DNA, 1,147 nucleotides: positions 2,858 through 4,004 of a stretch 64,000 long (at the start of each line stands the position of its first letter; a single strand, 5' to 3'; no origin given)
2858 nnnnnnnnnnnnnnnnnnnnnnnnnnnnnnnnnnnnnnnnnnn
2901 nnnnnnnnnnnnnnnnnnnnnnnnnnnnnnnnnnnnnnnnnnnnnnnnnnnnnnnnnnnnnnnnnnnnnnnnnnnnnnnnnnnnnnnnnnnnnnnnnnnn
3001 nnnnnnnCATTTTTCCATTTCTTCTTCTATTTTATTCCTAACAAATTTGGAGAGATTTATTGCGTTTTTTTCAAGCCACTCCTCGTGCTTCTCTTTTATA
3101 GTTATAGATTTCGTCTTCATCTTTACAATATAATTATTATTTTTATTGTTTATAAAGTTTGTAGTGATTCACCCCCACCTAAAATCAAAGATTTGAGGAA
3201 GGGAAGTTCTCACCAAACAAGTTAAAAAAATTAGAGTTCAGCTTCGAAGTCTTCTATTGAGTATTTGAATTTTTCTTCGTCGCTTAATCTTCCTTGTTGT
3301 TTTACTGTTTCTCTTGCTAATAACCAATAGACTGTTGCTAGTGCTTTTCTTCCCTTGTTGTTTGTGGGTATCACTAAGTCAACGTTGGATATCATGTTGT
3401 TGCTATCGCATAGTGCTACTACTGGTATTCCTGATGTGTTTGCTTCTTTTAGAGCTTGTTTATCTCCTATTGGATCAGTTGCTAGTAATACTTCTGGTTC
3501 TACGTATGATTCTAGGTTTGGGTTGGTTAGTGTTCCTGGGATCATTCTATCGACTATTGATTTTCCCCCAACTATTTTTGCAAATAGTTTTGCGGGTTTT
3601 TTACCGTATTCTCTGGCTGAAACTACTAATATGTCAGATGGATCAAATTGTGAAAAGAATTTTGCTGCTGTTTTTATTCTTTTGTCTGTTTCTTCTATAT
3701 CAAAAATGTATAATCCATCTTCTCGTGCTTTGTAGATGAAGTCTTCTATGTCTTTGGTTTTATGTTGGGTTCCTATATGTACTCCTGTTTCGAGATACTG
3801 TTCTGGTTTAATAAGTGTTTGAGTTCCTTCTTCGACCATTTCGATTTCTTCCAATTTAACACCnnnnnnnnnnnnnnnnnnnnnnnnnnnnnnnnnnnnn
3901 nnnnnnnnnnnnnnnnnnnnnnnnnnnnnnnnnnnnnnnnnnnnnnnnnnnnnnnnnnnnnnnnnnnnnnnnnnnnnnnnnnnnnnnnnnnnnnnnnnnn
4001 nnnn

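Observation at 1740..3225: Catalytically intact TnpB-only element wedged into the conserved rps2-MEMO-mvk operon, with an omega-RNA-type 3' end pointing into the next gene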

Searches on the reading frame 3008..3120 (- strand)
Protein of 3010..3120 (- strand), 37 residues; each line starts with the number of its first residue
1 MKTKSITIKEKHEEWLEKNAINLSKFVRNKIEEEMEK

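Call 6: search_protein_families(library=pfam, proteins=[window:3008-3120:-], max_evalue=0.1)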
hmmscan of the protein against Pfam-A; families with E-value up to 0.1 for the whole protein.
window:3008-3120:- (37 aa): 0 families

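Call 40: search_protein_families(library=ncbifam, proteins=[window:3010-3120:-], max_evalue=10)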
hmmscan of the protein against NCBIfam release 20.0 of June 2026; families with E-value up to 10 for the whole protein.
seq(37 aa): 0 families

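Call 41: search_protein_families(library=pfam, proteins=[window:3010-3120:-], max_evalue=10)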
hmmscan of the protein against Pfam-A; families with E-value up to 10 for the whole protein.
seq(37 aa): 0 families

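Call 50: predict_structure(protein=window:3010-3120:-)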
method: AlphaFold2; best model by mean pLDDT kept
length: 37 residues; sequences in the alignment: 1
mean_pLDDT: 93.7   pTM: 0.54
mean pLDDT of the five models: 93.7, 91.4, 91.2, 90.8, 89.4
residues with pLDDT >= 90: 30; 70-90: 5; 50-70: 2; < 50: 0
segments of 3 or more residues with pLDDT < 50: none
pLDDT, mean of each block of 10 residues (from residue 1): 84 97 98 95
secondary structure, 60 per line:
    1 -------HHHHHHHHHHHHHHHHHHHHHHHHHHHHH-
elements in order: H8-36

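Call 53: search_protein_representatives(protein=window:3010-3120:-)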
Query: 37 residues. Proteins with E-value up to 0.001 (for the whole library): 80; up to 1e-10: 0; up to 1e-30: 0. The best 80 are listed.
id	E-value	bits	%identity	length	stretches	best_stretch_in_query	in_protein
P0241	1.2e-08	48.4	74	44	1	1-35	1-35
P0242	9.6e-08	45.7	73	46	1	5-37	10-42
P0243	4.6e-07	43.7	67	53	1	2-37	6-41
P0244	7.6e-07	43.0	69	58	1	3-37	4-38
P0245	8.3e-07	42.9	59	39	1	1-37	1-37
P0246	1.8e-06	41.9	60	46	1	1-35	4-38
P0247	1.9e-06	41.9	59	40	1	1-34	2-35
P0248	2.4e-06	41.6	57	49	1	3-37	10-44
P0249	3.0e-06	41.3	60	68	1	2-36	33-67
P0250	5.2e-06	40.5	60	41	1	1-35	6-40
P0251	6.6e-06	40.2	59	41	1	4-37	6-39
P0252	1.4e-05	39.3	58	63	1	2-37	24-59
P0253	1.4e-05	39.3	63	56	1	3-37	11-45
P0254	1.4e-05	39.2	58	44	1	4-36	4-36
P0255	1.4e-05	39.2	66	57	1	3-37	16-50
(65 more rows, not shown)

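Call 56: search_solved_structures(query=A3, max_evalue=10, show_alignments=2)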
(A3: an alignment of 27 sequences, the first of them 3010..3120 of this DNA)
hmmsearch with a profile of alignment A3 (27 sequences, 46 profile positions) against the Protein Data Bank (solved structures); distinct sequences matched with E-value up to 10: 3.
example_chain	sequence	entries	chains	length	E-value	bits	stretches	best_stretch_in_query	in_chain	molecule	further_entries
8s7f_A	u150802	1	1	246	0.46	13.3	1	13-42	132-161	UDP-2,3-diacylglucosamine hydrolase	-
1yo7_A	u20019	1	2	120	1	12.1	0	19-31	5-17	Regulatory protein rop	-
8qjz_A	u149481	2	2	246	1.4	11.8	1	13-42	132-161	UDP-2,3-diacylglucosamine hydrolase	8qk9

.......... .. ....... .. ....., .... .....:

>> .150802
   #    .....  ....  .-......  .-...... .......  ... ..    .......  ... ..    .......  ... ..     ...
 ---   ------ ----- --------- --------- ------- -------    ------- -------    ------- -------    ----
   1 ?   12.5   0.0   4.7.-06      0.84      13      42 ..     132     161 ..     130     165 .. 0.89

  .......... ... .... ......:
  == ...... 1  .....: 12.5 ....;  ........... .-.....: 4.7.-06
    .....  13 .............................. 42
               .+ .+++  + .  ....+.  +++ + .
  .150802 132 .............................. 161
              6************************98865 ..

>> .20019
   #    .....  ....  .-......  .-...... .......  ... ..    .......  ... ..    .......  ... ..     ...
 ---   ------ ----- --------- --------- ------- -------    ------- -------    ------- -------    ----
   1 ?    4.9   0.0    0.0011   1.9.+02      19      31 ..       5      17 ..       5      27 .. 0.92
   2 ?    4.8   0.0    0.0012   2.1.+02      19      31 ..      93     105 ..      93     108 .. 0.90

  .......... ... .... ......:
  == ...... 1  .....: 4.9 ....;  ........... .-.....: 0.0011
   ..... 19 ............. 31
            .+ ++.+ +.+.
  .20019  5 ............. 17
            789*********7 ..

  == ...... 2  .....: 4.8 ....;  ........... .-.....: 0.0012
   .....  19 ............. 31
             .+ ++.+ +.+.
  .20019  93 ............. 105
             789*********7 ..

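Call 57: search_protein_families(library=pfam, alignment_id=A3, max_evalue=1)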
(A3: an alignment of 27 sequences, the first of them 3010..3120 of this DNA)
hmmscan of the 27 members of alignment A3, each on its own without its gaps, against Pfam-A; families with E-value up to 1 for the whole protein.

A. member 1, window:3010-3120:- (37 aa): 0 families

B. families by the number of members that match (of 27 scanned): 13 families
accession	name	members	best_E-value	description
PF07362.18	CcdA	9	0.0013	Post-segregation antitoxin CcdA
PF19807.5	DUF6290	4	0.03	Family of unknown function (DUF6290)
PF19126.5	DUF5810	3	0.015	Family of unknown function (DUF5810)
PF03031.24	NIF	1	0.02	NLI interacting factor-like phosphatase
PF18216.6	N_formyltrans_C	1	0.034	N-formyltransferase dimerization C-terminal domain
PF20546.3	DUF6760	1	0.036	Family of unknown function (DUF6760)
PF10752.14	DUF2533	1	0.054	Protein of unknown function (DUF2533)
PF13315.11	DUF4085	1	0.059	Protein of unknown function (DUF4085)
PF09998.14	DUF2239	1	0.069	Uncharacterized protein conserved in bacteria (DUF2239)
PF19490.4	DUF6025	1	0.085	Family of unknown function (DUF6025)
PF10309.14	NCBP3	1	0.086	Nuclear cap-binding protein subunit 3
PF06289.16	FlbD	1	0.11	Flagellar and Swarming motility proteins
PF00356.27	LacI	1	0.14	Bacterial regulatory proteins, lacI family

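Call 61: find_homologous_proteins(query=A4, max_evalue=0.01)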
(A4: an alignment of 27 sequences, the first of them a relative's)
Query A4 (27 sequences) (44 aa, profile of the alignment): 348 proteins with E <= 0.01 among 2590 candidates; the best 120 are listed.
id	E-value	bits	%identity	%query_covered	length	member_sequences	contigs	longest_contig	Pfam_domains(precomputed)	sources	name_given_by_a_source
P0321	2.7e-17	80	71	80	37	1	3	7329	-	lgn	-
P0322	5.5e-17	79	56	82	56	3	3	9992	-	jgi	-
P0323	6.0e-17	79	34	93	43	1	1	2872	-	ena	-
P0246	9.2e-17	78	55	75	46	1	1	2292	-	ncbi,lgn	-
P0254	1.2e-16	78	33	98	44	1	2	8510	-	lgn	-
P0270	3.3e-16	76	41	84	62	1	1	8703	-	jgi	jgi:hypothetical protein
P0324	3.6e-16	76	53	82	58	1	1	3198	-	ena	-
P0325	3.7e-16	76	61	86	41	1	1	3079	-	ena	-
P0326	4.0e-16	76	56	77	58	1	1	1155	-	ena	-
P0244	5.3e-16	76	56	77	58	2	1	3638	-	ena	-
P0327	5.8e-16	75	54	80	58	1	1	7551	-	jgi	-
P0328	5.8e-16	75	54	80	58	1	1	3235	-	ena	-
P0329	6.3e-16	75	50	55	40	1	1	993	-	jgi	-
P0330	7.5e-16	75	56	77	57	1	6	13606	-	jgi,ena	-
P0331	8.3e-16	75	40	80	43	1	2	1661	-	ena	-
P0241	8.9e-15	72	100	100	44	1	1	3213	-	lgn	-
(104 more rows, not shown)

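Call 62: find_encoding_contigs(protein=P0241, flank=3000, max_places=4)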
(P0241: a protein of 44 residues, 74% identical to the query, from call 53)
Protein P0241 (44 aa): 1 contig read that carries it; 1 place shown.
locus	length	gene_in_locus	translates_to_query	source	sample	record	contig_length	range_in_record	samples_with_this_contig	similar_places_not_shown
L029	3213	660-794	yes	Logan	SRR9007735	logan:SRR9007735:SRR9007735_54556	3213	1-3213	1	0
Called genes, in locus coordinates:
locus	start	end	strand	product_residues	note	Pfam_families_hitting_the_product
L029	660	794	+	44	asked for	-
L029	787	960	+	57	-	-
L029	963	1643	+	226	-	-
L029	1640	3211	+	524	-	?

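Call 63: find_encoding_contigs(protein=P0321, flank=3000, max_places=4)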
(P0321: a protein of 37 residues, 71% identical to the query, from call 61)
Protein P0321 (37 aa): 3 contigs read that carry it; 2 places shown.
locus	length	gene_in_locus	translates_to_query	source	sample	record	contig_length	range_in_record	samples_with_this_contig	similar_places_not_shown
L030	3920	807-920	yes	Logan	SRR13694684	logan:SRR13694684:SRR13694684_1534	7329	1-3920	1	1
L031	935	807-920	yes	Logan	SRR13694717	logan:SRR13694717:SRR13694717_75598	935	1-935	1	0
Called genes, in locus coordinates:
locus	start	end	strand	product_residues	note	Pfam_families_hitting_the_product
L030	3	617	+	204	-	?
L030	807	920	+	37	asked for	-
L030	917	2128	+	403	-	PF12323:HTH_OrfB_IS605, PF01385:OrfB_IS605, PF07282:Cas12f1-like_TNB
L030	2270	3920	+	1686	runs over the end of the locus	?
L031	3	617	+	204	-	?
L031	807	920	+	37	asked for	-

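Call 64: find_encoding_contigs(protein=P0330, flank=3000, max_places=6)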
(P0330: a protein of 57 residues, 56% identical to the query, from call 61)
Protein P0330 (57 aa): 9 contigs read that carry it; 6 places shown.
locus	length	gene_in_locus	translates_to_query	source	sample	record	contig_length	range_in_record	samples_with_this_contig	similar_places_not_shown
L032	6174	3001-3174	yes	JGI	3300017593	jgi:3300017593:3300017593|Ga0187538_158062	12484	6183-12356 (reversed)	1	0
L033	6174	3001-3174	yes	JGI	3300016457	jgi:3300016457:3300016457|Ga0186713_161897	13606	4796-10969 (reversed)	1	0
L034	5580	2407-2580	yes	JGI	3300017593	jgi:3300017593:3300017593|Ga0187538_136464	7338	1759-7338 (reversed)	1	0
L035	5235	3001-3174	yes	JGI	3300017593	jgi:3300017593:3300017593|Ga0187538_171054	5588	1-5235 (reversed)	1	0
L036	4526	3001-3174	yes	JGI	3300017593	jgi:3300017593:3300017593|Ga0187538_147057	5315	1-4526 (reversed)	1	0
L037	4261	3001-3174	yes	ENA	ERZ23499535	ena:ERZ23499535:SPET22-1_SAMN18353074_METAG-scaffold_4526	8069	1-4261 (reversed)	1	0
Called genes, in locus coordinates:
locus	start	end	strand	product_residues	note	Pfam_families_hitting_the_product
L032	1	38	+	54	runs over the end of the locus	?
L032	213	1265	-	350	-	PF13524:Glyco_trans_1_2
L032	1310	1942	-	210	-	PF13489:Methyltransf_23 (faint), PF13847:Methyltransf_31 (faint), PF08241:Methyltransf_11, PF01209:Ubie_methyltran (weak), PF13649:Methyltransf_25 (weak)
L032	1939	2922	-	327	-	-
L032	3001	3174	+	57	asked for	-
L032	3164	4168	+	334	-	PF01073:3Beta_HSD, PF01370:Epimerase, PF02719:Polysacc_synt_2, PF04321:RmlD_sub_bind, PF13460:NAD_binding_10 (weak), PF16363:GDP_Man_Dehyd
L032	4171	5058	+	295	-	PF03721:UDPG_MGDP_dh_N, PF00984:UDPG_MGDP_dh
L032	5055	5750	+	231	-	PF00483:NTP_transferase, PF12804:NTP_transf_3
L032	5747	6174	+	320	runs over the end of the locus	PF01073:3Beta_HSD (weak), PF01370:Epimerase, PF02719:Polysacc_synt_2 (weak), PF04321:RmlD_sub_bind, PF05368:NmrA (weak), PF16363:GDP_Man_Dehyd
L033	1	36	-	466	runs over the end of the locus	PF07282:Cas12f1-like_TNB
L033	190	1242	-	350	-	PF13524:Glyco_trans_1_2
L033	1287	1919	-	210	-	PF13489:Methyltransf_23 (faint), PF13847:Methyltransf_31 (faint), PF08241:Methyltransf_11, PF01209:Ubie_methyltran (weak), PF13649:Methyltransf_25 (weak)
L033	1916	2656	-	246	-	-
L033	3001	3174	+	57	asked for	-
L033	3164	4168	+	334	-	PF01073:3Beta_HSD, PF01370:Epimerase, PF02719:Polysacc_synt_2, PF04321:RmlD_sub_bind, PF13460:NAD_binding_10 (weak), PF16363:GDP_Man_Dehyd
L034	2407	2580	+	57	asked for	-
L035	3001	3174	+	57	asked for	-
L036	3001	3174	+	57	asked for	-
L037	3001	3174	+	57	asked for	-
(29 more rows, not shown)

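Call 74: predict_structure(alignment_id=A3)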
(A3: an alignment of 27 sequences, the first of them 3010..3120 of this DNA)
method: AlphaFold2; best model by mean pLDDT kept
length: 37 residues; sequences in the alignment: 27
mean_pLDDT: 85.5   pTM: 0.41
mean pLDDT of the five models: 85.5, 84.8, 74.3, 73.2, 73.0
residues with pLDDT >= 90: 7; 70-90: 30; 50-70: 0; < 50: 0
segments of 3 or more residues with pLDDT < 50: none
pLDDT, mean of each block of 10 residues (from residue 1): 86 84 84 90
secondary structure, 60 per line:
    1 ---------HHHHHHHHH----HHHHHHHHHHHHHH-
elements in order: H10-18 H23-36

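Call 79: fold_search(model_id=the predicted structure, library=pdb)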
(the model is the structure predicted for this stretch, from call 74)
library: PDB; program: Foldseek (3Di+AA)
matches with E <= 10: 0; with E <= 0.001: 0
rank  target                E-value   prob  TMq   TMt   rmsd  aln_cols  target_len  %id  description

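Call 86: search_protein_families(library=phrogs, alignment_id=A3, max_evalue=0.01)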
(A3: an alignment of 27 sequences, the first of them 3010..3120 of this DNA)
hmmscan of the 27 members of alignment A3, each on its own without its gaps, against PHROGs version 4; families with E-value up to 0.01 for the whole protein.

A. member 1, window:3010-3120:- (37 aa): 0 families

B. families by the number of members that match (of 27 scanned): 3 families
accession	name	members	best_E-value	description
phrog_21089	-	1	0.002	-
phrog_809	-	1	0.0034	transcriptional regulator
phrog_20155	-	1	0.0076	-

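Call 87: search_protein_families(library=ncbifam, alignment_id=A3, max_evalue=0.1)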
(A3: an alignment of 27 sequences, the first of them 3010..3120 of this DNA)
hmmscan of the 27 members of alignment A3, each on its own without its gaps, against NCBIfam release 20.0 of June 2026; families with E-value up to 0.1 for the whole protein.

A. member 1, window:3010-3120:- (37 aa): 0 families

B. families by the number of members that match (of 27 scanned): 5 families
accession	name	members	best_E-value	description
NF046040.1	RelB_antitoxin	3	0.016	type II toxin-antitoxin system RelB family antitoxin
NF010264.0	PRK13710.1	2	0.00073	type II toxin-antitoxin system antitoxin CcdA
NF050104.1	TA_MazE_antitoxin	1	0.0026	type II toxin-antitoxin system MazE family antitoxin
NF002531.0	PRK02001.1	1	0.0077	ribosome assembly cofactor RimP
NF011017.0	PRK14445.1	1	0.081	acylphosphatase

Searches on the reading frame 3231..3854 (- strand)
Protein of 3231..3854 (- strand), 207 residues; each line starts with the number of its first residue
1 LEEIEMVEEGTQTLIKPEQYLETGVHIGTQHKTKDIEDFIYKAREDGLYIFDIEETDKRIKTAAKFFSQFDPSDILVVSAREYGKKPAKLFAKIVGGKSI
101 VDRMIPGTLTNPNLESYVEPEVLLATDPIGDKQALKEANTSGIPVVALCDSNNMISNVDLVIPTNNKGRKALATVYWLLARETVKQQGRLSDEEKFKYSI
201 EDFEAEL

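Call 6: search_protein_families(library=pfam, proteins=[window:3231-3854:-], max_evalue=0.1)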
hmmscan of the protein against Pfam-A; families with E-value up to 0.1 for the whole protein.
window:3231-3854:- (207 aa): 1 family
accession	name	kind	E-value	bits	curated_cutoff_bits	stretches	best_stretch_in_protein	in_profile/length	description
PF00318.25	Ribosomal_S2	-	2e-23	83.2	26.1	2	119-181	149-211/216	Ribosomal protein S2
